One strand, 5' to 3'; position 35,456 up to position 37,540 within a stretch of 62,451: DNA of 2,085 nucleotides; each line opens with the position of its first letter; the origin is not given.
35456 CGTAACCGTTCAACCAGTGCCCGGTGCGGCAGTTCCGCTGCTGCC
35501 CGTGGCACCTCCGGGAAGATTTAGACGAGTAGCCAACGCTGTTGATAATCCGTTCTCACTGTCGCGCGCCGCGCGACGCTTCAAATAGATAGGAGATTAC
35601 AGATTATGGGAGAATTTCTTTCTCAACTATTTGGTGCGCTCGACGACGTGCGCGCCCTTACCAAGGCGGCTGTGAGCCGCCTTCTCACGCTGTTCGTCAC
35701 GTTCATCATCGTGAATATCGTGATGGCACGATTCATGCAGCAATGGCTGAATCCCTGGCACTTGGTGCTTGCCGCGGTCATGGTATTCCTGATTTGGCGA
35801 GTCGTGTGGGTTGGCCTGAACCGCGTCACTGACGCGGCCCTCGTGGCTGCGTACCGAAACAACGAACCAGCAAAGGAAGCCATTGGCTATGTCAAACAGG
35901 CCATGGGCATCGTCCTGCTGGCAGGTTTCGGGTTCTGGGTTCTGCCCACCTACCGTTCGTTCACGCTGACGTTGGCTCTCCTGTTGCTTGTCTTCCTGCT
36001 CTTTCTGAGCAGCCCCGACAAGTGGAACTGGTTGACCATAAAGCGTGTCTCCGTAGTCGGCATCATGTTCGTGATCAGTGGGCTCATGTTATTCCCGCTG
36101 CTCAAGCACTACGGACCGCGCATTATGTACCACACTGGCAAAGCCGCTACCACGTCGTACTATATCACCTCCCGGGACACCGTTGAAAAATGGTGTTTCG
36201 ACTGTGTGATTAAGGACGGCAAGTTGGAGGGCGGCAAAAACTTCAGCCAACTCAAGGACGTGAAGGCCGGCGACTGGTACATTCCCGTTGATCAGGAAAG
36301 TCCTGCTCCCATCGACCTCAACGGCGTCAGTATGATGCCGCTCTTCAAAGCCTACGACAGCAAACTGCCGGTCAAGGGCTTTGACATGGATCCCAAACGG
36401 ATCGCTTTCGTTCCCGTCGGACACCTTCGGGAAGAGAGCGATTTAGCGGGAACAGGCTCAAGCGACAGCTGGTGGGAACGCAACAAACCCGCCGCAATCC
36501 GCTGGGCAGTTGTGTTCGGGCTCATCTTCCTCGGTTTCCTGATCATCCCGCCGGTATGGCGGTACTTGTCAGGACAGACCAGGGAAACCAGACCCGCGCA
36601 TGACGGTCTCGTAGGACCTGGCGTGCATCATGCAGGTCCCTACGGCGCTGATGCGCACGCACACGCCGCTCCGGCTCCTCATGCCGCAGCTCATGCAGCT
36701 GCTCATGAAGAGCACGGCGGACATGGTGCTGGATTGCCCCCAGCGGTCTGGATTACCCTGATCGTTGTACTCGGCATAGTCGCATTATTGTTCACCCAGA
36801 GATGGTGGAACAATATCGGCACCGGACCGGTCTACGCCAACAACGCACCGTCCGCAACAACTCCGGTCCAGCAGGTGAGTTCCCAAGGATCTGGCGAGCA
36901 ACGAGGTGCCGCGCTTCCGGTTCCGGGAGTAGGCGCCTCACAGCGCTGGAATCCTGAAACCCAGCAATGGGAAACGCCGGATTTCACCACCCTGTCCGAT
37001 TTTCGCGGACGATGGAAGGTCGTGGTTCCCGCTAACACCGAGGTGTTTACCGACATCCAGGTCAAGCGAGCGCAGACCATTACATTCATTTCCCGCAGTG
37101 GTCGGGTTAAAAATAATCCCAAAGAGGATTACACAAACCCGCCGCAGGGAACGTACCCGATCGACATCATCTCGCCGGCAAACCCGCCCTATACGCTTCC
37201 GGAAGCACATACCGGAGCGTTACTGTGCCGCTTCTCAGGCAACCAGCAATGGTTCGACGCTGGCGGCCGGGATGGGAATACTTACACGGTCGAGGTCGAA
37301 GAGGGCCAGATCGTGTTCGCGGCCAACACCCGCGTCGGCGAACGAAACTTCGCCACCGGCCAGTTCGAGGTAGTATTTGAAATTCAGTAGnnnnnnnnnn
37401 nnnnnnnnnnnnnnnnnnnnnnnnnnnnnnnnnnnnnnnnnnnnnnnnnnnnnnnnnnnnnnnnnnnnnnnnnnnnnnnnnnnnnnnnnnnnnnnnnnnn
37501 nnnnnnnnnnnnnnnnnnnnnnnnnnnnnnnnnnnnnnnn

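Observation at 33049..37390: GC-richer, SD-bearing three-gene operon of unknown function, convergent with the pilin-like array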

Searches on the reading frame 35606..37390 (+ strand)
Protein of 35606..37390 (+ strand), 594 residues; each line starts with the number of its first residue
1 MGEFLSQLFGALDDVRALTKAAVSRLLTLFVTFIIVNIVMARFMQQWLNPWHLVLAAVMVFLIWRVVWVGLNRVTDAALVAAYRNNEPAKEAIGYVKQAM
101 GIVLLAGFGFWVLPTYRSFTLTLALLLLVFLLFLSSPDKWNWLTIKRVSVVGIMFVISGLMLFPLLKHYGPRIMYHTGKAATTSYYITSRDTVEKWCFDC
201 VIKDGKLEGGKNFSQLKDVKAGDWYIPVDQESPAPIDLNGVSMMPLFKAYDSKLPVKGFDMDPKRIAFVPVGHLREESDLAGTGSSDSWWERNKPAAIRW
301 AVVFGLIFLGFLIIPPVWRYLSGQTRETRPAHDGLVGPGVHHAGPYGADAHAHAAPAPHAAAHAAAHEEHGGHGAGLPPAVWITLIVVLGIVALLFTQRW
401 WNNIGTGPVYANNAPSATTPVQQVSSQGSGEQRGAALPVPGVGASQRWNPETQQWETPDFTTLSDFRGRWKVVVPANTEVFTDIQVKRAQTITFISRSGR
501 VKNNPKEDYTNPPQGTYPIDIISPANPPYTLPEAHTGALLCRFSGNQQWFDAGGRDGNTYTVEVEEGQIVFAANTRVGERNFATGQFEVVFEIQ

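Call 6: search_protein_families(library=pfam, proteins=[window:35606-37390:+], max_evalue=1)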
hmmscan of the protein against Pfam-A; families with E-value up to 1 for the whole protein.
window:35606-37390:+ (594 aa): 2 families
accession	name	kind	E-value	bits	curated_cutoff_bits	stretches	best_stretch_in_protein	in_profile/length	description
PF17197.9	DUF5134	-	0.0022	18.4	29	1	296-410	29-125/152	Domain of unknown function (DUF5134)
PF02322.20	Cyt_bd_oxida_II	-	0.041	13.7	35.6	1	36-166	142-260/302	Cytochrome bd terminal oxidase subunit II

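Call 9: search_protein_families(library=ncbifam, proteins=[window:35606-37390:+], max_evalue=1)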
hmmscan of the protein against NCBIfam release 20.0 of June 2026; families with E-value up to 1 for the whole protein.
window:35606-37390:+ (594 aa): 0 families

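Call 10: search_protein_families(library=phrogs, proteins=[window:35606-37390:+], max_evalue=1)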
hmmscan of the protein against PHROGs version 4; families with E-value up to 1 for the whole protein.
window:35606-37390:+ (594 aa): 2 families
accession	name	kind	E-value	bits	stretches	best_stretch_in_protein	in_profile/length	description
phrog_2392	-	moron, auxiliary metabolic gene and host takeover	0.06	12.6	1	2-88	258-342/726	ABC transporter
phrog_197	-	moron, auxiliary metabolic gene and host takeover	0.38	11.1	0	378-457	228-316/486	Zot-like toxin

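Call 11: search_protein_families(library=padloc, proteins=[window:35606-37390:+], max_evalue=1)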
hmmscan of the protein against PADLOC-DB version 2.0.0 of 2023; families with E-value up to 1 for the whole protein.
window:35606-37390:+ (594 aa): 0 families

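Call 15: find_homologous_proteins(query=window:35606-37390:+)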
Query window:35606-37390:+ (594 aa): 1 proteins with E <= 0.001 among 8000 candidates.
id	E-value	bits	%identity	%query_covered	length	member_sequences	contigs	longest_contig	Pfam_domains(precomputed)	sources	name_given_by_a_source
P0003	0.0e+0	1387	100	100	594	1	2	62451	-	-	-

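Call 53: search_protein_representatives(protein=window:35606-37387:+)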
Query: 594 residues. Proteins with E-value up to 0.001 (for the whole library): 17; up to 1e-10: 13; up to 1e-30: 2. The best 17 are listed.
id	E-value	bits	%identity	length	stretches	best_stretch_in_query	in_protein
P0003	0.0e+00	1386.9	100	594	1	1-594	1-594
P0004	2.9e-31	125.1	44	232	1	436-593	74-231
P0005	2.5e-23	98.9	28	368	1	16-331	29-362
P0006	2.5e-21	92.3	44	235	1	458-594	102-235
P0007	7.3e-21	90.8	36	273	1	440-593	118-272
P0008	1.0e-20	90.3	38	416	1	433-593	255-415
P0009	6.8e-20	87.6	41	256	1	432-594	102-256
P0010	1.1e-19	86.9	38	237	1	454-593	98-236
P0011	9.3e-19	83.9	40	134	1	467-594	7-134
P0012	8.7e-17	77.3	35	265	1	454-593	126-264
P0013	2.9e-16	75.6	35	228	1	4-162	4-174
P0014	4.1e-16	75.1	39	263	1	467-594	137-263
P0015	2.1e-13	66.2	36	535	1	338-594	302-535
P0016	1.7e-10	56.5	29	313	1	414-593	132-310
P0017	8.4e-10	54.3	31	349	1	414-593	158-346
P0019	2.5e-04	36.2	27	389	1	179-396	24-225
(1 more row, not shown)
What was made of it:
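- Tried and rejected: This was misleading, because exhaustive HMMER later found 16 relatives of g3 (call 53).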

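Call 100: search_protein_families(library=pfam, proteins=[P0019, P0005, P0013], max_evalue=0.05)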
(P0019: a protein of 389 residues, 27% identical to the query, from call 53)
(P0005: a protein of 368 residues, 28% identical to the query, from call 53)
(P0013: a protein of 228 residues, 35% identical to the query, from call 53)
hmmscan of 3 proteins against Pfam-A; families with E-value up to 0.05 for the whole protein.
P0019 (389 aa): 1 family
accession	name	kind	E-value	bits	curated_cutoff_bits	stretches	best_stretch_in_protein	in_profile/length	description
PF01464.25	SLT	-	6.1e-06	26.2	21.3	1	339-388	2-50/117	Transglycosylase SLT domain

P0005 (368 aa): 0 families

P0013 (228 aa): 0 families
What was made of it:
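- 36146..36454 (+): g3 middle domain (residues about 181-283), a small beta domain with a CxxC motif, inferred to be extracytoplasmic. In P0019 it is fused to an SLT lytic transglycosylase domain (Pfam 6e-6, call 100).
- On T4SS core components (VirB1, VirB6 and similar): The SLT domain is seen only in distant relative P0019 (call 100).
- Cell-wall hint: SLT fusion in relative P0019 (call 100). A relative fuses that loop domain to an SLT lytic transglycosylase (call 100).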

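Call 107: list_cluster_members(proteins=[P0004, P0006, P0007, P0008, P0009, P0010, P0015, P0016, P0017, P0019])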
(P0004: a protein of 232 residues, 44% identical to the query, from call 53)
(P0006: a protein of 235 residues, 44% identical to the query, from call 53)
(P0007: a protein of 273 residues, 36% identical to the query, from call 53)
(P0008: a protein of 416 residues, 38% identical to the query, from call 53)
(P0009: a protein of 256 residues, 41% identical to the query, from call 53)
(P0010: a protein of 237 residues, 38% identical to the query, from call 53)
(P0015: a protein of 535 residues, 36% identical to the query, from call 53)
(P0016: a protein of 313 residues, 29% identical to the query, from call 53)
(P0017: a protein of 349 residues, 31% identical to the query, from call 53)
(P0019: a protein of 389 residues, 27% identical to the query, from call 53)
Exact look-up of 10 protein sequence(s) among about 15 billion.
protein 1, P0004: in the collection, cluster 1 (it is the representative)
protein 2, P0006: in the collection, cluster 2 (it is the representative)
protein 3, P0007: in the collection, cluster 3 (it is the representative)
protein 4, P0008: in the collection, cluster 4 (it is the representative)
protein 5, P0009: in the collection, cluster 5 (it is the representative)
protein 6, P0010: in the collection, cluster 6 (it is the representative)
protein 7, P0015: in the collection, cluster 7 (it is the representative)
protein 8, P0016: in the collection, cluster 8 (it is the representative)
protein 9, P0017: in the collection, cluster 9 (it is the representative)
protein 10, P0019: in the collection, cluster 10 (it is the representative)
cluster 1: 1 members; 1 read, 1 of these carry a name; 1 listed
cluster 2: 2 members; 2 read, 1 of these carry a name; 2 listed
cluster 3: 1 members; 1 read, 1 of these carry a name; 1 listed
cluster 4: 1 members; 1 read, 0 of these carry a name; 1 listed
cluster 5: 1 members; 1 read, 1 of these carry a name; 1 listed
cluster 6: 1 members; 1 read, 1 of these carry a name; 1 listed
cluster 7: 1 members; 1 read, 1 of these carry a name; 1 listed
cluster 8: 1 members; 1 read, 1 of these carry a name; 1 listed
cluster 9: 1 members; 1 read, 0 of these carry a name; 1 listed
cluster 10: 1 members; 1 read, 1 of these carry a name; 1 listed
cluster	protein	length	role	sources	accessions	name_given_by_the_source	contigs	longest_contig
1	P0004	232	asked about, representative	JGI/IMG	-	hypothetical protein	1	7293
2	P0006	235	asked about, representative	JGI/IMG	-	hypothetical protein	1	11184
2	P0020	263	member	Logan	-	-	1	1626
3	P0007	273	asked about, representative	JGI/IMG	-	hypothetical protein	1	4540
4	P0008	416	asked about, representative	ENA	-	-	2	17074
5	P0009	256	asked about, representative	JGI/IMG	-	hypothetical protein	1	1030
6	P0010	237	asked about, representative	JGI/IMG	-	hypothetical protein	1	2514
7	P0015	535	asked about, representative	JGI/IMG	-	hypothetical protein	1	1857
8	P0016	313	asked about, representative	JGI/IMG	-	hypothetical protein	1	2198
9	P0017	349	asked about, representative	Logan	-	-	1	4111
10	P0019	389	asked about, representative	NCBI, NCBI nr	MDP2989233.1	MAG: transglycosylase SLT domain-containing protein, partial [Kiritimatiellota bacterium] | transglycosylase SLT domain-containing protein [Kiritimatiellota bacterium]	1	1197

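Call 108: find_encoding_contigs(protein=P0008, flank=10000, max_places=2)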
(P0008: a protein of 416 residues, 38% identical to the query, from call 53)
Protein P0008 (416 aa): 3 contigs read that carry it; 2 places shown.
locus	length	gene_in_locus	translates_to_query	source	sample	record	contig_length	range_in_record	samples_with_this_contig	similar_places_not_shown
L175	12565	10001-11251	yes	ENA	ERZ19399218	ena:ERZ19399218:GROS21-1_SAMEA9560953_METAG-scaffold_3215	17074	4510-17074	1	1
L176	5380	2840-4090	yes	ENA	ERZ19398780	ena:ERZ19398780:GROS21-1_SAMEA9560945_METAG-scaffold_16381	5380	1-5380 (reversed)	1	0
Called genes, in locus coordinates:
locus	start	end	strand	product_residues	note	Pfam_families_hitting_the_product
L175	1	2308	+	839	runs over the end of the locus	-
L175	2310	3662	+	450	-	-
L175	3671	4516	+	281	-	PF09397:FtsK_gamma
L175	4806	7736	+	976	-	-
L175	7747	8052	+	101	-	PF18908:DUF5663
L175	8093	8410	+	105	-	-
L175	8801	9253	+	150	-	-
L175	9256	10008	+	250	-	-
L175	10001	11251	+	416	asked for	-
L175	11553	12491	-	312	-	PF18895:T4SS_pilin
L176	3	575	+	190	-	?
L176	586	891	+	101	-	PF18908:DUF5663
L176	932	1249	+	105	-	-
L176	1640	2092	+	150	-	-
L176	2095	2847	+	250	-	-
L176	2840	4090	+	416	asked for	-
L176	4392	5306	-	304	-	PF18895:T4SS_pilin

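Call 109: find_encoding_contigs(protein=P0006, flank=10000, max_places=2)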
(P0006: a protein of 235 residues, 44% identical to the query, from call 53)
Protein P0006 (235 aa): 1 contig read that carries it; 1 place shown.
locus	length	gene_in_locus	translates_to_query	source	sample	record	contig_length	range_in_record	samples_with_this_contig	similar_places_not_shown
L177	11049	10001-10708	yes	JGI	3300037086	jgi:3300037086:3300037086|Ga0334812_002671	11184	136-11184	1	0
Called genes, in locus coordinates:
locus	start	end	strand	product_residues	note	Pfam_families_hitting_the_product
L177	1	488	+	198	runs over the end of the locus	PF14450:FtsA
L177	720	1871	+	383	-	-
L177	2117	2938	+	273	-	-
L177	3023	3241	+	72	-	-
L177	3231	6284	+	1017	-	-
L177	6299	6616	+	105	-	-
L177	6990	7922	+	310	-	PF00313:CSD (weak)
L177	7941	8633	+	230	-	-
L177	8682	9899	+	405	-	-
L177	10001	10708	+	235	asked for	-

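Call 110: find_encoding_contigs(protein=P0004, flank=10000, max_places=2)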
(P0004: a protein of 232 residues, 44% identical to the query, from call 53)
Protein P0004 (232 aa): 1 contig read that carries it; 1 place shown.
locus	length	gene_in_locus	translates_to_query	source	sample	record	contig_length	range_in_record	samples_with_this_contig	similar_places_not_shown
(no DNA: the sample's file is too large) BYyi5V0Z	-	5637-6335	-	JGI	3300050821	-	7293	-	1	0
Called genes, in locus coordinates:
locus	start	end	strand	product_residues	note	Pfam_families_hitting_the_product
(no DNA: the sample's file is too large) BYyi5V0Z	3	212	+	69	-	?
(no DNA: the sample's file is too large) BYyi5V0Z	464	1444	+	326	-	PF02899:Phage_int_SAM_1 (weak), PF00589:Phage_integrase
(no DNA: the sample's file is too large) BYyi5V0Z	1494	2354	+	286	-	-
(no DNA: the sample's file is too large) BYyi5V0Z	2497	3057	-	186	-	PF12802:MarR_2 (faint)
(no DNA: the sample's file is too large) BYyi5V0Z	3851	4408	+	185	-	-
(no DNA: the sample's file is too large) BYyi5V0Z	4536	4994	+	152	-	-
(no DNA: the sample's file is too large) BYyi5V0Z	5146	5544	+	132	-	-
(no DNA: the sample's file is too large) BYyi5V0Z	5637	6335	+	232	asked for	-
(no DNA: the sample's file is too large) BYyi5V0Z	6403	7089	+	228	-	-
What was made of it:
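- The contig carrying lectin relative P0004 has a Phage_integrase gene about 4 kb upstream (call 110).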
